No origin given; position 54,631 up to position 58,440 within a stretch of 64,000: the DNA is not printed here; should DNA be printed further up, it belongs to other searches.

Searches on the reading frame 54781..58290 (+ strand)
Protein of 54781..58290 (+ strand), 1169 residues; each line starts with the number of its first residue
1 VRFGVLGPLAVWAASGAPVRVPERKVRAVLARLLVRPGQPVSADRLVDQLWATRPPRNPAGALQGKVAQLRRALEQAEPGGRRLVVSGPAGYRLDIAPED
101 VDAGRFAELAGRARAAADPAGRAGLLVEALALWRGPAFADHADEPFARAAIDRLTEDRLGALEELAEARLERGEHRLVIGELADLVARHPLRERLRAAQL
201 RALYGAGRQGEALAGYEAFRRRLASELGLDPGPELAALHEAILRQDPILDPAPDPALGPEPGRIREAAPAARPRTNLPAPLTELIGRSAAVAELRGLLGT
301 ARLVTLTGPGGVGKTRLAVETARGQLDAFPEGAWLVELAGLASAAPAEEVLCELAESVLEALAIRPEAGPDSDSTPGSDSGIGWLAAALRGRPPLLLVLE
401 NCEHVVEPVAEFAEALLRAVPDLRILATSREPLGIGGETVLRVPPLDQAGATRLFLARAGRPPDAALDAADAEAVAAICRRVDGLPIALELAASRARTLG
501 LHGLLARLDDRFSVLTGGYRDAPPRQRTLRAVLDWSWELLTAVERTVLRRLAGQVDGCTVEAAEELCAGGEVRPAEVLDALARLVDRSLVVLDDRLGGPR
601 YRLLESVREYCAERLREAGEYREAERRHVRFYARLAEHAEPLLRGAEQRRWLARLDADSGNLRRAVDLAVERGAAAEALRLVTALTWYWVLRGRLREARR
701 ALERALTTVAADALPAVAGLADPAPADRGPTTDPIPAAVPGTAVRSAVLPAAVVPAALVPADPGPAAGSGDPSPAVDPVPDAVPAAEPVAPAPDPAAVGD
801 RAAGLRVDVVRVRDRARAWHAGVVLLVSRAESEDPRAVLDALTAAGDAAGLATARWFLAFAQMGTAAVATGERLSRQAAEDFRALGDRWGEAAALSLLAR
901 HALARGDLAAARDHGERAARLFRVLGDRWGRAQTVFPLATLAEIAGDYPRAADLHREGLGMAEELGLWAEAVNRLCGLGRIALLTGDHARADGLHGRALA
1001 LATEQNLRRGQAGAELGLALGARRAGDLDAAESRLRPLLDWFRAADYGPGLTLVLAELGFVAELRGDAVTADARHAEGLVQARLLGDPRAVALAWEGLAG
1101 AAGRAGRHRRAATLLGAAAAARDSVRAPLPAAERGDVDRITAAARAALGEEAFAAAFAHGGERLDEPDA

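Call 50: search_protein_families(library=pfam, proteins=[window:54781-58290:+], max_evalue=0.001)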
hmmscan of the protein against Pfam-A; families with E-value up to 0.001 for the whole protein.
window:54781-58290:+ (1169 aa): 4 families
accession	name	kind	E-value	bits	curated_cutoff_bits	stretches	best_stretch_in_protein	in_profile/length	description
PF03704.23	BTAD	-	2.2e-39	135.6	22.1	1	101-243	1-146/146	Bacterial transcriptional activator domain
PF13424.12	TPR_12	-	7.5e-08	32.9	30.1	1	892-964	3-77/77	Tetratricopeptide repeat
PF00486.34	Trans_reg_C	-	1.5e-06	28.6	26.2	1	24-94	8-77/77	Transcriptional regulatory protein, C terminal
PF13191.12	AAA_16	-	1.6e-06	29.2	32.6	1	283-422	1-161/167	AAA ATPase domain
